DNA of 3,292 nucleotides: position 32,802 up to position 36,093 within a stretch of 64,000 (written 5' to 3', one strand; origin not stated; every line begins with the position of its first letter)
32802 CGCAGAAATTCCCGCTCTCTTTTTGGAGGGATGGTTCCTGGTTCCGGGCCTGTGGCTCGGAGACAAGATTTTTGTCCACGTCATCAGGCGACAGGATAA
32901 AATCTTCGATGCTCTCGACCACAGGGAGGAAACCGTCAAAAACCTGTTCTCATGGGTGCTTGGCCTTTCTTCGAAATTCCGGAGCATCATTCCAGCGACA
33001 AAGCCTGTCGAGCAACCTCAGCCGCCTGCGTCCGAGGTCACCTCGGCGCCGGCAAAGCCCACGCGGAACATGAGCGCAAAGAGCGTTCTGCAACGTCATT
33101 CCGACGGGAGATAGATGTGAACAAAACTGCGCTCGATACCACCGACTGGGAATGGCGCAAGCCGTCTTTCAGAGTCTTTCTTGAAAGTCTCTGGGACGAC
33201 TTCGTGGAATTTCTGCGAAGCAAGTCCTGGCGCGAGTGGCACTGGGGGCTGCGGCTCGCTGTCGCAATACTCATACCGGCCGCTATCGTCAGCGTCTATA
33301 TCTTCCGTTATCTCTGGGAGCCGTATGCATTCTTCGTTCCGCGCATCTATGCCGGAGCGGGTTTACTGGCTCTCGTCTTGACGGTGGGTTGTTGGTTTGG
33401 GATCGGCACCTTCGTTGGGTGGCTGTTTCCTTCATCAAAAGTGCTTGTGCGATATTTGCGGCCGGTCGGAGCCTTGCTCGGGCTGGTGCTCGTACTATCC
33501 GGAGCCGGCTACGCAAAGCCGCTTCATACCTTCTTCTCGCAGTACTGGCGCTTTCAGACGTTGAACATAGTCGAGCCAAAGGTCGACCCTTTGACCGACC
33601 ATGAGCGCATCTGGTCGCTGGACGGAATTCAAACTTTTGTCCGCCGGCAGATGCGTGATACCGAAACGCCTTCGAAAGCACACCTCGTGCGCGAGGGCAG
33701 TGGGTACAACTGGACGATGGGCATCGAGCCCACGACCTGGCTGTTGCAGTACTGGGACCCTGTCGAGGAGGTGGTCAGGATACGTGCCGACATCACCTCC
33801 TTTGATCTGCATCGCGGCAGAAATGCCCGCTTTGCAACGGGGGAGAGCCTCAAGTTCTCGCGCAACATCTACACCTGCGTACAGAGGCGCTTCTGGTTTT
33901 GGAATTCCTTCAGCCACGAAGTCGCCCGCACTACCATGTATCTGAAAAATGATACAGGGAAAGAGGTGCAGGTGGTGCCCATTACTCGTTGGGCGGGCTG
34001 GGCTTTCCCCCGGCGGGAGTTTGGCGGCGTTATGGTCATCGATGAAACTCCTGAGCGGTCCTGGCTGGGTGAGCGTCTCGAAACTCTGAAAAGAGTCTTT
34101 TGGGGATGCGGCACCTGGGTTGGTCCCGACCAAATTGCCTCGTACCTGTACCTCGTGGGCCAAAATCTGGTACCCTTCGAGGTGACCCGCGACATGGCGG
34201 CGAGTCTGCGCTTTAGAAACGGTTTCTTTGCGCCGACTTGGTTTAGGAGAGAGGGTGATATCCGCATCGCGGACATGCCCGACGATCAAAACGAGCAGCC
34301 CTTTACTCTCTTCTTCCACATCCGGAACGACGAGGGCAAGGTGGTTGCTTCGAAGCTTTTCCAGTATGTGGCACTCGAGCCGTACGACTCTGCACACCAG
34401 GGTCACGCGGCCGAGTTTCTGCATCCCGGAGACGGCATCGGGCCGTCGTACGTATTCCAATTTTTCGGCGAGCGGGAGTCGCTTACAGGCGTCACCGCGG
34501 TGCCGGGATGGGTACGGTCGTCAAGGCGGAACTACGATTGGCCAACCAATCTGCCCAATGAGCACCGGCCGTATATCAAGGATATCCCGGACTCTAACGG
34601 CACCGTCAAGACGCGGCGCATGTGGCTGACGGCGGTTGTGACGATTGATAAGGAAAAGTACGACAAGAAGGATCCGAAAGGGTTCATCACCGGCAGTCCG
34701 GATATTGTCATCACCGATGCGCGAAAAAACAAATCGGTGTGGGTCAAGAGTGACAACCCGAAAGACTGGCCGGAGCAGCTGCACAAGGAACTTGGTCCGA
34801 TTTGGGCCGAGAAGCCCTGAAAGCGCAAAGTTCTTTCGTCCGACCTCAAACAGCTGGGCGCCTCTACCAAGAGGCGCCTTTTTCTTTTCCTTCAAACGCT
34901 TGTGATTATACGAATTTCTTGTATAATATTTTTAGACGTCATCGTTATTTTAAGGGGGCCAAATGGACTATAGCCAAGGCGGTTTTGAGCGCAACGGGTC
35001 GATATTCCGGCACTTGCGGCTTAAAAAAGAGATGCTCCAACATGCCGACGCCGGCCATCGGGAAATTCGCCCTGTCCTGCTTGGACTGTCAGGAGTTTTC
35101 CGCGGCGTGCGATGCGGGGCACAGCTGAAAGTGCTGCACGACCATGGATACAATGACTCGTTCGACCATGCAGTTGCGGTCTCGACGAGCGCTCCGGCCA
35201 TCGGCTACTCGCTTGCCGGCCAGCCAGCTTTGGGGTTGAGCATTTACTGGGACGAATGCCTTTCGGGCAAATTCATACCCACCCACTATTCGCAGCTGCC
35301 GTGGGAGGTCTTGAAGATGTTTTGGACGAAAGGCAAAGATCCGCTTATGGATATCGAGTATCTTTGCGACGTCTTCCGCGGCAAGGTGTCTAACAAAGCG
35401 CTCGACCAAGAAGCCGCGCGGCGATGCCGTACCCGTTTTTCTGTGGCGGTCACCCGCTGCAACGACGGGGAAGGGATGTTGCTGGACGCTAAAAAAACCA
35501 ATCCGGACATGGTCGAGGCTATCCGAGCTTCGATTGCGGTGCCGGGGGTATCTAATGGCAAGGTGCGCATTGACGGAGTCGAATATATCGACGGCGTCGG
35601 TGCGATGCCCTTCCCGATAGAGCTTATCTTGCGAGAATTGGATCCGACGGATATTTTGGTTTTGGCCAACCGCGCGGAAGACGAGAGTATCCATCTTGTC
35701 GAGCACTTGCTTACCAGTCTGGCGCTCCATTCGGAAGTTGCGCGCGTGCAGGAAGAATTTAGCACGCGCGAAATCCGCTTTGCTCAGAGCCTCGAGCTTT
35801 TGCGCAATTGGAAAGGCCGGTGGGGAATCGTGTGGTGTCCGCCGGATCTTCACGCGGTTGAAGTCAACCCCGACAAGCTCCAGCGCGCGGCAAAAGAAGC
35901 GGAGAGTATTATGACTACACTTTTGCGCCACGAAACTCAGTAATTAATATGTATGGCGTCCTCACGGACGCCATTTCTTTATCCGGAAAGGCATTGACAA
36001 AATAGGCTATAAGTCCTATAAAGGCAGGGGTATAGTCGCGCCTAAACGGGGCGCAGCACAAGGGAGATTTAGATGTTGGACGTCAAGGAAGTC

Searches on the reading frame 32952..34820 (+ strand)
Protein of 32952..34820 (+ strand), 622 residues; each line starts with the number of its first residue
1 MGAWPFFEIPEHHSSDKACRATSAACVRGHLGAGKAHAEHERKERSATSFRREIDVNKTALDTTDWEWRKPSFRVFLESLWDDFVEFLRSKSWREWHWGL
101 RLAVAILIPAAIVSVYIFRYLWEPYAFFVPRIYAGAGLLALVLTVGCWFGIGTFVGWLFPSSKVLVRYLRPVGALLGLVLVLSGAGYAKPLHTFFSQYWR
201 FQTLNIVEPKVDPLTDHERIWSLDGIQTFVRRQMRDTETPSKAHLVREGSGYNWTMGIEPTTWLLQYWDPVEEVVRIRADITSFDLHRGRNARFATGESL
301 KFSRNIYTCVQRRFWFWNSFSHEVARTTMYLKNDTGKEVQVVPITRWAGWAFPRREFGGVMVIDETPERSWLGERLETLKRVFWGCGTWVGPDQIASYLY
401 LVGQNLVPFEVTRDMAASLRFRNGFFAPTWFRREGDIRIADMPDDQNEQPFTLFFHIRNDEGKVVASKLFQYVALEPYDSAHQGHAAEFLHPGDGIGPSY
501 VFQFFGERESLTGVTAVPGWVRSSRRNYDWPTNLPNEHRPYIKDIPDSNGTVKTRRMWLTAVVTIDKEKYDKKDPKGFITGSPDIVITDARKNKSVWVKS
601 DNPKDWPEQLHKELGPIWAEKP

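Call 3: search_protein_families(library=pfam, proteins=[window:32952-34820:+], max_evalue=0.1)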
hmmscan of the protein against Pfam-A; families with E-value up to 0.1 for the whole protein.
window:32952-34820:+ (622 aa): 0 families

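Call 4: search_protein_families(library=padloc, proteins=[window:32952-34820:+], max_evalue=0.1)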
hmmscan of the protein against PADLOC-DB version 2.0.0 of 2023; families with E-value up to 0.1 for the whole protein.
window:32952-34820:+ (622 aa): 0 families

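Call 6: search_protein_families(library=ncbifam, proteins=[window:32952-34820:+], max_evalue=0.1)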
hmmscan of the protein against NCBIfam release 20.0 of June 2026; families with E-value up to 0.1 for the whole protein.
window:32952-34820:+ (622 aa): 0 families

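Call 7: search_protein_families(library=phrogs, proteins=[window:32952-34820:+], max_evalue=0.01)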
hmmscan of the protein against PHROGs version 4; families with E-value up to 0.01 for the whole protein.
window:32952-34820:+ (622 aa): 0 families

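Call 89: search_solved_structures(query=A5, max_evalue=10)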
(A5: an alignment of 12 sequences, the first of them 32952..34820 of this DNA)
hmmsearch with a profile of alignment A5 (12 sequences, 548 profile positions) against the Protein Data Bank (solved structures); distinct sequences matched with E-value up to 10: 0.

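Call 90: search_protein_families(library=pfam, alignment_id=A5, max_evalue=1)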
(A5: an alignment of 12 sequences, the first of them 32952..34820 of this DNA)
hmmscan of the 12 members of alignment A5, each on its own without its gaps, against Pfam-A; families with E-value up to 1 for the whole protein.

A. member 1, window:32952-34820:+ (622 aa): 0 families

B. families by the number of members that match (of 12 scanned): 15 families
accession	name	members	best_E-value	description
PF13858.11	DUF4199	6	6.8e-05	Protein of unknown function (DUF4199)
PF13567.11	DUF4131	2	0.00074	Domain of unknown function (DUF4131)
PF07695.17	7TMR-DISM_7TM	2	0.0046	7TM diverse intracellular signalling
PF20564.3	DUF6774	1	0.023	Family of unknown function (DUF6774)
PF12650.12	DUF3784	1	0.04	Domain of unknown function (DUF3784)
PF07907.16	YibE_F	1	0.049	YibE/F-like protein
PF00397.32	WW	1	0.086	WW domain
PF01757.29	Acyl_transf_3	1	0.095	Acyltransferase domain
PF00153.32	Mito_carr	1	0.23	Mitochondrial carrier protein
PF04932.20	Wzy_C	1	0.31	O-Antigen ligase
PF16401.11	DUF5009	1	0.39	Domain of unknown function (DUF5009)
PF19762.4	DUF6249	1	0.44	Domain of unknown function (DUF6249)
PF04893.22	Yip1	1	0.64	Yip1 domain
PF24838.2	8xMP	1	0.82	Octameric membrane protein family (8xMP)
PF09930.14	DUF2162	1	0.88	Predicted transporter (DUF2162)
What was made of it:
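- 33117..34820 (+): Membrane protein, 567 aa: N-in, three TM helices, about 440-aa highly conserved domain predicted to be extracytoplasmic. No Pfam or PDB hit (calls 3, 89, 90).
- Closest known: DUF6638. Different: The window itself has the type A module, which has no Pfam family at all (calls 3, 90).
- There are only 3+3 TM helices and no recognisable channel family (calls 89, 90).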

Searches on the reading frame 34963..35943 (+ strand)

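Call 3: search_protein_families(library=pfam, proteins=[window:34963-35943:+], max_evalue=0.1)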
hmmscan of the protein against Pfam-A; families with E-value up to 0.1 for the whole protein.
window:34963-35943:+ (326 aa): 1 family
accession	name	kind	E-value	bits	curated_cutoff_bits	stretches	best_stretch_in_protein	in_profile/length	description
PF01734.28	Patatin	-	1.9e-08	35.2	27.7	1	49-220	8-188/191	Patatin-like phospholipase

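Call 4: search_protein_families(library=padloc, proteins=[window:34963-35943:+], max_evalue=0.1)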
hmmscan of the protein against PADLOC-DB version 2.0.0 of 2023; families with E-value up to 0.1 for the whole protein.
window:34963-35943:+ (326 aa): 0 families

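Call 6: search_protein_families(library=ncbifam, proteins=[window:34963-35943:+], max_evalue=0.1)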
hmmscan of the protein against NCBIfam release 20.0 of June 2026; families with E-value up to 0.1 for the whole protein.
window:34963-35943:+ (326 aa): 1 family
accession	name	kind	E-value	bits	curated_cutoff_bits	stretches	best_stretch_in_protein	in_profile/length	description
NF007623.0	PRK10279.1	equivalog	1.1e-05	24.8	272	1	144-264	94-205/301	patatin-like phospholipase RssA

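Call 7: search_protein_families(library=phrogs, proteins=[window:34963-35943:+], max_evalue=0.01)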
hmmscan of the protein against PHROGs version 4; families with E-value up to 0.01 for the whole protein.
window:34963-35943:+ (326 aa): 0 families
